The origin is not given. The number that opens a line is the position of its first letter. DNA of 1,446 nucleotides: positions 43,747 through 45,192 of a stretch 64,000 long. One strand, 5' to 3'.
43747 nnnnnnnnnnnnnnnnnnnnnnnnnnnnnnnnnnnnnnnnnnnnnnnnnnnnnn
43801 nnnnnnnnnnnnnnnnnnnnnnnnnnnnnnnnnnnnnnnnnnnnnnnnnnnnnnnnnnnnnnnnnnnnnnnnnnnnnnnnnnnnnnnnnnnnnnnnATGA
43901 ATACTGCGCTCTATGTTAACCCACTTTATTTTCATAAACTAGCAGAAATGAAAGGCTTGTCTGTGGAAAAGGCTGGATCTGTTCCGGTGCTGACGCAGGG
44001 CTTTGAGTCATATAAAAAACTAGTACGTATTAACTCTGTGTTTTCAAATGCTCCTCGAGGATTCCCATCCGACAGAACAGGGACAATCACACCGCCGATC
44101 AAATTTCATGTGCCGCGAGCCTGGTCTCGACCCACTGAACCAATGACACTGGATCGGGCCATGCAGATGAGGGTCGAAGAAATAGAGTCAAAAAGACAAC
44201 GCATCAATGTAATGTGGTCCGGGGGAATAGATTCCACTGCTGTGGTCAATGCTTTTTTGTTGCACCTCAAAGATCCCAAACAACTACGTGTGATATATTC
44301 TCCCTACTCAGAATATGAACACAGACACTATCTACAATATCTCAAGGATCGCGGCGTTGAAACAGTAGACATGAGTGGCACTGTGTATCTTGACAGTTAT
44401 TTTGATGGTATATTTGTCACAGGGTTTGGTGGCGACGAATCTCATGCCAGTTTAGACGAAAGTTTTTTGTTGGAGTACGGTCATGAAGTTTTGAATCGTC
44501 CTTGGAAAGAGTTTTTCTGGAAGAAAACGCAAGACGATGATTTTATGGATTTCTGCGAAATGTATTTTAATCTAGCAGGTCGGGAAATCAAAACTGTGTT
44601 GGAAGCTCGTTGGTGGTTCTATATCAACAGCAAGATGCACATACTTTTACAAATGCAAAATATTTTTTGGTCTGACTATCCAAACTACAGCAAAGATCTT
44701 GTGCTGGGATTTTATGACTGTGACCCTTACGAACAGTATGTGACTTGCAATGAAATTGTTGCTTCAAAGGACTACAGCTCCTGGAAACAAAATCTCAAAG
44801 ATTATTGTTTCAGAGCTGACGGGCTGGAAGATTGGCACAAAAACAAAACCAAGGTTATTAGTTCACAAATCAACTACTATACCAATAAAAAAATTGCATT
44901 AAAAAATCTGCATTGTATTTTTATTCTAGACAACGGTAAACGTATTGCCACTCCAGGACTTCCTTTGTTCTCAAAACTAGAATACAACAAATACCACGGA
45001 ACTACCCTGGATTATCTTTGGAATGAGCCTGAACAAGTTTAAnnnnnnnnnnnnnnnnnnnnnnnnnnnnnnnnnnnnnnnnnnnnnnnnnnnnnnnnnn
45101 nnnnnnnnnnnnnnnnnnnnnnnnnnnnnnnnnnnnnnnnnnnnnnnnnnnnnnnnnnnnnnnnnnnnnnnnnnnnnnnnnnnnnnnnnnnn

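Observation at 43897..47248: PP-loop ATPase overlapping a second amidinotransferase-fold enzyme, followed by a desaturase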

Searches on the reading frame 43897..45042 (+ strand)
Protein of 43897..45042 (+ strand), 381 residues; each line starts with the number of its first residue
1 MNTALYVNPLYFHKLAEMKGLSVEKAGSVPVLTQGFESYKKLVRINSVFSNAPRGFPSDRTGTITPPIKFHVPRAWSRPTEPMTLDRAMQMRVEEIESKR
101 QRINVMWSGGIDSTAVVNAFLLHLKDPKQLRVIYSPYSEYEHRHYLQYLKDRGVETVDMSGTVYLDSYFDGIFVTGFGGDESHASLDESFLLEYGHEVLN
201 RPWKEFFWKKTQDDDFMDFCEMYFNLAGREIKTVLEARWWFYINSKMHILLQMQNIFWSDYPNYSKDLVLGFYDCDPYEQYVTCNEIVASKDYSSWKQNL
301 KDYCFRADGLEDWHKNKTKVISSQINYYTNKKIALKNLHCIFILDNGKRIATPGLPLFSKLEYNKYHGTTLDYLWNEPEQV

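Call 3: search_protein_families(library=pfam, proteins=[window:43897-45042:+], max_evalue=0.1)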
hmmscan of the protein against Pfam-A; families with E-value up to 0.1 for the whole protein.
window:43897-45042:+ (381 aa): 1 family
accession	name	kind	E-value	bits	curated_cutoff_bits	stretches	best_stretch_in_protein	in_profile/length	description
PF14890.11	Intein_splicing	-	0.02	15.1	35.8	1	280-347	9-76/155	Intein splicing domain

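Call 4: search_protein_families(library=phrogs, proteins=[window:43897-45042:+], max_evalue=0.01)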
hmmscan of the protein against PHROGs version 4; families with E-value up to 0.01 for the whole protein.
window:43897-45042:+ (381 aa): 1 family
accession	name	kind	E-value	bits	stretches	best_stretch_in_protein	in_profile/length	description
phrog_424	-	moron, auxiliary metabolic gene and host takeover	0.0053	16.8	1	80-135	140-195/460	phosphoadenosine phosphosulfate reductase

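Call 6: search_solved_structures(query=window:43897-45042:+, max_evalue=10, show_alignments=3)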
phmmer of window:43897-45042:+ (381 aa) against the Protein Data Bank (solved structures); distinct sequences matched with E-value up to 10: 0.

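Call 9: search_dna_similar(query=window:43897-45042:+, collection=phages, mode=protein, max_rows=30, max_evalue=0.001)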
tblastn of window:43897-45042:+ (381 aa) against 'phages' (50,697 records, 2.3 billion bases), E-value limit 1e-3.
No match.

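Call 10: find_homologous_proteins(query=window:43897-45042:+, max_evalue=0.001)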
Query window:43897-45042:+ (381 aa): 226 proteins with E <= 0.001 among 1454 candidates; the best 120 are listed.
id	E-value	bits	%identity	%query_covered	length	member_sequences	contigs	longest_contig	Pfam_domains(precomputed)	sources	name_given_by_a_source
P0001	3.1e-260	881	97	100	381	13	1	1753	-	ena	-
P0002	9.0e-217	738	81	99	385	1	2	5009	-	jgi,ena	jgi:hypothetical protein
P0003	2.7e-214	730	80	100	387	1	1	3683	-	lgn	-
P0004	1.9e-160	553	63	99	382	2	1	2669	-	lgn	-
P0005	1.5e-154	533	74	78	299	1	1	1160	-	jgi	jgi:hypothetical protein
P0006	2.5e-144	500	56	99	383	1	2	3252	-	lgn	-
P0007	8.9e-135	468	52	98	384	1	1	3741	-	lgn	-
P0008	1.5e-128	448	50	99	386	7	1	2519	-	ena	-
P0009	2.7e-128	447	49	99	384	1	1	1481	-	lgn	-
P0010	7.8e-127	442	51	99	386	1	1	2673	-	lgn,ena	-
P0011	6.4e-126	439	51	97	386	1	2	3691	-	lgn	-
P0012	1.2e-124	435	50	98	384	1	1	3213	-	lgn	-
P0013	9.8e-123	428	49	98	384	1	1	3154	-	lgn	-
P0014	3.1e-122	427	50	97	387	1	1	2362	-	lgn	-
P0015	3.4e-122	427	50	98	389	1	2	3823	-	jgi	jgi:hypothetical protein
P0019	1.9e-119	418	50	99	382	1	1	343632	-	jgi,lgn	-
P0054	2.0e-107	378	46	98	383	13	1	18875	-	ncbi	-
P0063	3.7e-106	374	47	98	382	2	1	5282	PF00733.28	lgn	-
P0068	2.4e-105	371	50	88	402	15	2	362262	-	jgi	jgi:hypothetical protein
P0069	4.7e-105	370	45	98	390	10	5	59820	-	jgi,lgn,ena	jgi:hypothetical protein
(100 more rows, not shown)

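Call 12: search_solved_structures(query=A1, max_evalue=10, show_alignments=4)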
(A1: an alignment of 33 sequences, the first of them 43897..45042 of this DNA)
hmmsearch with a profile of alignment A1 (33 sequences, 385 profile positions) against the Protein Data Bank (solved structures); distinct sequences matched with E-value up to 10: 2.
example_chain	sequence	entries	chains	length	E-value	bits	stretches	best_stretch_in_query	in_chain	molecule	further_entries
8zcr_A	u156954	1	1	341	0.73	11.9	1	16-91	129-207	Serpin B9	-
5fg6_A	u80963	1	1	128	1.8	10.6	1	117-155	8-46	Bromodomain-containing protein 1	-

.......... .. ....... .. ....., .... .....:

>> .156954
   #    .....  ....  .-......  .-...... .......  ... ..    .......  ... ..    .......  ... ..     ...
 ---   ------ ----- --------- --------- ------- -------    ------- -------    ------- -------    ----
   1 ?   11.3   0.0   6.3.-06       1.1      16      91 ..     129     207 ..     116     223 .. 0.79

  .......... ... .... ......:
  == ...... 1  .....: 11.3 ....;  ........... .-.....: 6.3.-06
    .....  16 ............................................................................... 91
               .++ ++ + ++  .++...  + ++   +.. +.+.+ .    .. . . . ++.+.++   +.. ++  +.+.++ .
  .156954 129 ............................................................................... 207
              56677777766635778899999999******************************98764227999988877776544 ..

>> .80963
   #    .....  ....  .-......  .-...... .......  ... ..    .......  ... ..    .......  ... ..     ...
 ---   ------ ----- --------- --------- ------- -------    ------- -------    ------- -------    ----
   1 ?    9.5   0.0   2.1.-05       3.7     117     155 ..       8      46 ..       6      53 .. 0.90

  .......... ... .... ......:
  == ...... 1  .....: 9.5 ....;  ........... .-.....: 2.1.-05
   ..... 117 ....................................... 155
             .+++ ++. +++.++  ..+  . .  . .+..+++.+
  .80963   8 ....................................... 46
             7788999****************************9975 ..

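Call 13: search_protein_families(library=pfam, alignment_id=A1, max_evalue=0.1)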
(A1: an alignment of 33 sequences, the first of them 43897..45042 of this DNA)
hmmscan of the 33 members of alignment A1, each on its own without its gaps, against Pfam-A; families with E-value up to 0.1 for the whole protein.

A. member 1, window:43897-45042:+ (381 aa): 1 family
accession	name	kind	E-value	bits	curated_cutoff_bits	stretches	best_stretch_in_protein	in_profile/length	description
PF14890.11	Intein_splicing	-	0.02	15.1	35.8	1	280-347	9-76/155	Intein splicing domain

B. families by the number of members that match (of 33 scanned): 7 families
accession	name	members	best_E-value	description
PF00733.27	Asn_synthase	10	2.3e-05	Asparagine synthase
PF14890.11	Intein_splicing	1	0.02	Intein splicing domain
PF23449.2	CBM-like_CFAP184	1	0.029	CFAP184 CBM-like domain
PF02671.26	PAH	1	0.041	Paired amphipathic helix repeat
PF13072.11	MciZ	1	0.056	Mother cell inhibitor of FtsZ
PF22893.2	ULD_2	1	0.06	Ubiquitin-like domain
PF17608.7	DUF5504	1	0.091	Family of unknown function (DUF5504)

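Call 15: find_encoding_contigs(protein=P0019, flank=10000, max_places=3)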
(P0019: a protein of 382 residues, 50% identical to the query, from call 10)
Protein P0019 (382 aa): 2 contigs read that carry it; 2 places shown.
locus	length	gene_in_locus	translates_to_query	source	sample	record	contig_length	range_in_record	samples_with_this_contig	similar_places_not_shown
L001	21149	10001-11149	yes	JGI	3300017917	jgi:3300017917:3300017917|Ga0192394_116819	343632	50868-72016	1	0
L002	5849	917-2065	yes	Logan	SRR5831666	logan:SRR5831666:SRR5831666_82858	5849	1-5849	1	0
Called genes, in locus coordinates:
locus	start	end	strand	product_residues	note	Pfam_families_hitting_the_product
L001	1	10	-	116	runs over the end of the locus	-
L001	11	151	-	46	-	-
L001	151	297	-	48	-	-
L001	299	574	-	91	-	-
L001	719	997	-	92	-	-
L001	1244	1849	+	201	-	PF07486:Hydrolase_2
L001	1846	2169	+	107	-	-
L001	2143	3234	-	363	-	-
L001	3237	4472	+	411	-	PF03721:UDPG_MGDP_dh_N, PF00984:UDPG_MGDP_dh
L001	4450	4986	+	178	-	-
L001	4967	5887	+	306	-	-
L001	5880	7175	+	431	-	-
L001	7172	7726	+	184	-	-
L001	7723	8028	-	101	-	-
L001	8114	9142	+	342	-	PF03851:UvdE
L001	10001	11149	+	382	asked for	-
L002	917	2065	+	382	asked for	-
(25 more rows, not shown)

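Call 16: find_encoding_contigs(protein=P0068, flank=8000, max_places=2)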
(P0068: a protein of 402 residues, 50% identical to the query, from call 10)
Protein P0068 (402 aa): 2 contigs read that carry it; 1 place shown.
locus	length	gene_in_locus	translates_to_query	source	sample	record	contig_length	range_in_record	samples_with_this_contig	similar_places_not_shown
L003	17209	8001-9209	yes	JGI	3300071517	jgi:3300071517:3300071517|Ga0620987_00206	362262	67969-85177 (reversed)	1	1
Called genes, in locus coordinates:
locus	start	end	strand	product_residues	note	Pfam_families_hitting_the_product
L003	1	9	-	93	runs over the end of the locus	-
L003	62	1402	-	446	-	-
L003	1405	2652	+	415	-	PF03721:UDPG_MGDP_dh_N, PF00984:UDPG_MGDP_dh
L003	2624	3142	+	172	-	-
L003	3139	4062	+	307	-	-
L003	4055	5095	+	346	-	-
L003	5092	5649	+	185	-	-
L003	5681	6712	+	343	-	PF03851:UvdE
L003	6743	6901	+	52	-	-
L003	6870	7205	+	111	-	-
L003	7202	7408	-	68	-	-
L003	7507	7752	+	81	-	-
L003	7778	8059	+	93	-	-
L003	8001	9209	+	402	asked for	-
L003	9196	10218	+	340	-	-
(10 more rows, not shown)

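Call 17: find_encoding_contigs(protein=P0054, flank=8000, max_places=2)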
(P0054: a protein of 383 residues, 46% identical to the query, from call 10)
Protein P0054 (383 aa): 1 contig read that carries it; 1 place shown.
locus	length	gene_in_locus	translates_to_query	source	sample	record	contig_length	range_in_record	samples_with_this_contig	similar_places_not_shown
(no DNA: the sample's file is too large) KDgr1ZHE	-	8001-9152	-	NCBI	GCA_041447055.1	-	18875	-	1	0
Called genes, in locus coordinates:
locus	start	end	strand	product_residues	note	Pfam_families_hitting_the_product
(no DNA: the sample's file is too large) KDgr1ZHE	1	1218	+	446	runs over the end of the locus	?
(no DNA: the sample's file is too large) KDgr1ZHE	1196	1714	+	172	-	-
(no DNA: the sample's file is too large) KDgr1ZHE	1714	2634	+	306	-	-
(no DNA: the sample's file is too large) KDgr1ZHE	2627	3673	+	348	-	-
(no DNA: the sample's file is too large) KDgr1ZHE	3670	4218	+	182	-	-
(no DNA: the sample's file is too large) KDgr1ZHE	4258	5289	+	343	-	PF03851:UvdE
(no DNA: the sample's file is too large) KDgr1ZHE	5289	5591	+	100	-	-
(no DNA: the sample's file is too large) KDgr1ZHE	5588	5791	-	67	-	-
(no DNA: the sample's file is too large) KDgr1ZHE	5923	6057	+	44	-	-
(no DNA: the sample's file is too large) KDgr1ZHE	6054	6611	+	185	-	PF00583:Acetyltransf_1, PF13302:Acetyltransf_3, PF13508:Acetyltransf_7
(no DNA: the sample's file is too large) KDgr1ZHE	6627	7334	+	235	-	PF00487:FA_desaturase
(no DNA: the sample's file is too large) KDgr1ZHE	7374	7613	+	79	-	-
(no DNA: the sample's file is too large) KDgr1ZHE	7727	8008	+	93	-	-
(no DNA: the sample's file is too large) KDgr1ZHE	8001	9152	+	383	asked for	-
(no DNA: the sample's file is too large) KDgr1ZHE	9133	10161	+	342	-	-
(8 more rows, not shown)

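Call 18: find_encoding_contigs(protein=P0069, flank=8000, max_places=2)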
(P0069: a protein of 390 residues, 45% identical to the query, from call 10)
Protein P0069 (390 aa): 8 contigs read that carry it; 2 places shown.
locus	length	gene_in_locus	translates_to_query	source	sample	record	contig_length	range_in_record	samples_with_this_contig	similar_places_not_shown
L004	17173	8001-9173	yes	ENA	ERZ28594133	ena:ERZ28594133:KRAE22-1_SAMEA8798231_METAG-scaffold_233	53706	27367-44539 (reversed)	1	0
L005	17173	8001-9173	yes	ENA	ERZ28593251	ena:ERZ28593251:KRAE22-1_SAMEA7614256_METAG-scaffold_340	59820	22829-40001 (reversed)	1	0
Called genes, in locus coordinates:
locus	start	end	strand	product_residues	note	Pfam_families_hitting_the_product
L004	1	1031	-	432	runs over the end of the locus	-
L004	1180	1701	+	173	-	-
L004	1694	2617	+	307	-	-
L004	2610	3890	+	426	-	-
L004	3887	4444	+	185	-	-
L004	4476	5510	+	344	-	PF03851:UvdE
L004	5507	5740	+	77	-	-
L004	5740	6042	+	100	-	-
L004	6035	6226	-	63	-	-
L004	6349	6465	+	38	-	-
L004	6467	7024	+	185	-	PF13302:Acetyltransf_3, PF00583:Acetyltransf_1, PF13508:Acetyltransf_7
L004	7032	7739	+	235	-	PF00487:FA_desaturase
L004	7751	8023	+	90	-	-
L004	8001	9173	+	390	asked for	-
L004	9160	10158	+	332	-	-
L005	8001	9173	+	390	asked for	-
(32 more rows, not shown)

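Call 22: predict_structure(alignment_id=A1)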
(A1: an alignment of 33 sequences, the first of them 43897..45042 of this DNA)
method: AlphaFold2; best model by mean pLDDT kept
length: 381 residues; sequences in the alignment: 33
mean_pLDDT: 93.8   pTM: 0.91
mean pLDDT of the five models: 93.8, 93.7, 93.2, 92.7, 92.5
residues with pLDDT >= 90: 326; 70-90: 54; 50-70: 1; < 50: 0
segments of 3 or more residues with pLDDT < 50: none
pLDDT, mean of each block of 10 residues (from residue 1): 93 95 93 95 95 91 95 90 96 98 96 97 97 94 96 96 93 94 89 92 97 98 96 96 92 92 95 95 84 87 97 89 88 96 97 96 96 93 56
secondary structure, 60 per line:
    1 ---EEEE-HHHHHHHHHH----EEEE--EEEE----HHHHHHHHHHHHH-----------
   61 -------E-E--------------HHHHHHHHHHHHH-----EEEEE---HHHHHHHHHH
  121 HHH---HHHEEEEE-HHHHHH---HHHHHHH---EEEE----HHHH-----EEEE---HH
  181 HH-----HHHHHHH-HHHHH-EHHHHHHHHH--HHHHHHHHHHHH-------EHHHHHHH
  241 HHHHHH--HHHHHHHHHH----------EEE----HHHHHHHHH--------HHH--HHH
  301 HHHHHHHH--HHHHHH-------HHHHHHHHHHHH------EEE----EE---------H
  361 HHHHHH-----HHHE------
elements in order: E4-7 H9-18 E23-26 E29-32 H37-49 H85-97 E103-107 H111-123 E130-134 H136-141 H145-151 E155-158 H163-166 E172-175 H179-182 H188-194 H196-200 H203-211 H214-225 H234-246 H249-258 E269-271 H276-284 H298-308 H311-316 H324-335 E342-344 H360-366

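Call 32: search_protein_families(library=ncbifam, proteins=[window:43897-45042:+], max_evalue=0.05)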
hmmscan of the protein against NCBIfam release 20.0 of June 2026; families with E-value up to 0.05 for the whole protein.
window:43897-45042:+ (381 aa): 1 family
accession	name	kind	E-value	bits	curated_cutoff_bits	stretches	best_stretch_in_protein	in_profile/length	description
TIGR00268.2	TIGR00268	equivalog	0.028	13.7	150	0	93-136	6-50/259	ATP-dependent sacrificial sulfur transferase LarE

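Call 33: fold_search(model_id=the predicted structure, library=viral)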
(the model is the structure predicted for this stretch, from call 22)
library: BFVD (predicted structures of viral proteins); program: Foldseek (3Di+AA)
matches with E <= 10: 540; with E <= 0.001: 9
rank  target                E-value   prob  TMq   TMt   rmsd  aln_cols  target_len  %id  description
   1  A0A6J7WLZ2            6.4e-27  1.00  0.77  0.76   5.7       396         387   32  Asparagine synthase [uncultured Caudovirales phage]
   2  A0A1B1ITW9            3.4e-16  1.00  0.73  0.70   5.2       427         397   19  (no name in the UniProt tables at hand)
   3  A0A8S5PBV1            3.3e-15  1.00  0.61  0.63   5.9       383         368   17  Asparagine synthase [Siphoviridae sp. ctmpG14]
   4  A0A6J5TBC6            2.7e-13  1.00  0.66  0.69   4.9       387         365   19  Uncharacterized protein [uncultured Caudovirales phage]
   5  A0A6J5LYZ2            1.5e-12  1.00  0.67  0.69   5.4       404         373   18  Asparagine synthase [uncultured Caudovirales phage]
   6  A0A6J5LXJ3            2.3e-12  1.00  0.63  0.63   5.8       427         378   16  Uncharacterized protein [uncultured Caudovirales phage]
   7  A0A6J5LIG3            4.1e-05  1.00  0.29  0.39  11.0       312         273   13  Uncharacterized protein [uncultured Caudovirales phage]
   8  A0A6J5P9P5            4.8e-04  1.00  0.30  0.37  11.2       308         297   11  Uncharacterized protein [uncultured Caudovirales phage]
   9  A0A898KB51            5.7e-04  1.00  0.33  0.44   8.8       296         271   10  (no name in the UniProt tables at hand)
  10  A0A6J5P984            1.1e-03  0.97  0.27  0.26  16.4       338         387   11  Uncharacterized protein [uncultured Caudovirales phage]
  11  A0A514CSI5            1.6e-03  1.00  0.32  0.29  10.1       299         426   13  asparagine synthase (glutamine-hydrolyzing) [Achromobacter phage Motura]
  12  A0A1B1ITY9            2.0e-03  0.97  0.27  0.24  12.7       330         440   14  (no name in the UniProt tables at hand)
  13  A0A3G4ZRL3            3.0e-03  0.60  0.18  0.11  24.4       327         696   11  tRNA(Ile)-lysidine synthetase [Dasosvirus sp.]
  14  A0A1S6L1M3            3.5e-03  0.95  0.24  0.25  16.2       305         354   10  (no name in the UniProt tables at hand)
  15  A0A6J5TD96            5.7e-03  0.87  0.23  0.23  19.5       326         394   14  Uncharacterized protein [uncultured Caudovirales phage]
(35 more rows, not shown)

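Call 38: search_protein_representatives(alignment_id=A1)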
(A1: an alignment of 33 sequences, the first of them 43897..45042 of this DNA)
Query: 33 sequences, 385 profile positions. Proteins with E-value up to 0.001 (for the whole library): 1217; up to 1e-10: 544; up to 1e-30: 50. The best 150 are listed.
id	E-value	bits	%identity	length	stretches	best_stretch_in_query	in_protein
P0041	4.4e-175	598.6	-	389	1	4-385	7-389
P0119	8.1e-159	545.0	-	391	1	3-385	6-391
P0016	2.4e-152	523.7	-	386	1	1-385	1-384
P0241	2.0e-144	497.7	-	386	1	5-382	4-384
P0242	8.9e-140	482.4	-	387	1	6-384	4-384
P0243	6.3e-133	459.8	-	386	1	8-383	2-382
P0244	2.0e-129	448.3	-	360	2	6-248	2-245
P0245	6.3e-123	426.9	-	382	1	7-384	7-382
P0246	2.5e-122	424.9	-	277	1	109-384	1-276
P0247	4.2e-110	384.7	-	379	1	7-382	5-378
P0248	4.0e-104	365.0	-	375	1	7-382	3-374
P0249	8.5e-99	347.5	-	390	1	5-382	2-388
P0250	2.4e-98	346.0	-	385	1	5-383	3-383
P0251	2.5e-97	342.6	-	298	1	1-300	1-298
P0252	9.8e-96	337.4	-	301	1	5-295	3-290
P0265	3.7e-58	213.7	-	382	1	30-381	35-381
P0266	3.1e-54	200.8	-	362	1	40-366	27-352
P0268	7.1e-52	193.0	-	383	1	8-382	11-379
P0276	8.5e-41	156.5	-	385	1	11-382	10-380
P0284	4.4e-32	127.8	-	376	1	8-380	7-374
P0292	1.1e-27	113.4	-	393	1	59-381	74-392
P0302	1.1e-24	103.5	-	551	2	60-185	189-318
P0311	8.5e-23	97.3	-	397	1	58-381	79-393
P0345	2.1e-19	86.1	-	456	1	84-329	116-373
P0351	3.2e-19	85.5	-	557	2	58-149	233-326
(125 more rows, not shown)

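Call 39: list_cluster_members(proteins=[P0265, P0266, P0268, P0276, P0284, P0292, P0302, P0311, P0345, P0351])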
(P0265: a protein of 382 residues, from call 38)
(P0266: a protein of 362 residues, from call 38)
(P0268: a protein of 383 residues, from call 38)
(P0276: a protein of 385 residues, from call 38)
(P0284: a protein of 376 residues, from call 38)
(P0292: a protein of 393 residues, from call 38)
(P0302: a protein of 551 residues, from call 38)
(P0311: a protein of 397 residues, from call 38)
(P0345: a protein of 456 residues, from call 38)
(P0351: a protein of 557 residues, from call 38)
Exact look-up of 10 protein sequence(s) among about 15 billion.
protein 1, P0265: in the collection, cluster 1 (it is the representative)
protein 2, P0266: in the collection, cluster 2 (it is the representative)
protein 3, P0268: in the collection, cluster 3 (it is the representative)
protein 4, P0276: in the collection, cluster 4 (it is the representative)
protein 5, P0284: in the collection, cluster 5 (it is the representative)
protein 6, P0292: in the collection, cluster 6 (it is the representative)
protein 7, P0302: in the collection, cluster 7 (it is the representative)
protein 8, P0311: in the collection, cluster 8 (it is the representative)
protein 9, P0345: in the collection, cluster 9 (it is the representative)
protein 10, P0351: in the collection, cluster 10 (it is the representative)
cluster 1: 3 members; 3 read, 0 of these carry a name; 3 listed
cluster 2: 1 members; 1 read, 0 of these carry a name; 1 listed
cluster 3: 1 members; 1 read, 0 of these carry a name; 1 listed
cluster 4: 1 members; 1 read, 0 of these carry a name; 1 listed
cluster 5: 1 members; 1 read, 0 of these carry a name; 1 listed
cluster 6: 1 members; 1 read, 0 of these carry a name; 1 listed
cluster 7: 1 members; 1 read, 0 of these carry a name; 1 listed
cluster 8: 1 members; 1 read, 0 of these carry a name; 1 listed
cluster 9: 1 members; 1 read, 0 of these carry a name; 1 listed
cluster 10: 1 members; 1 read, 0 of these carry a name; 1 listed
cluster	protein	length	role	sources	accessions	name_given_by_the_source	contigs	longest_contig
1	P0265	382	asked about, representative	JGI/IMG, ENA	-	-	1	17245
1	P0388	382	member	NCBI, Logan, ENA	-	-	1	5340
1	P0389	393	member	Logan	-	-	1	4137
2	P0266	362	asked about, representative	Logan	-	-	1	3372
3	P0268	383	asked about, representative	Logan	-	-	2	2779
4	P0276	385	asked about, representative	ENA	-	-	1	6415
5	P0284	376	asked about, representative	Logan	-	-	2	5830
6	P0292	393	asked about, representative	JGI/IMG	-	-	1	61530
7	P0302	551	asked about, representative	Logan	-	-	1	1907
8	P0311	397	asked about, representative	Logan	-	-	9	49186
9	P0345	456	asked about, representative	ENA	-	-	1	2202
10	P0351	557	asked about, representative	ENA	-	-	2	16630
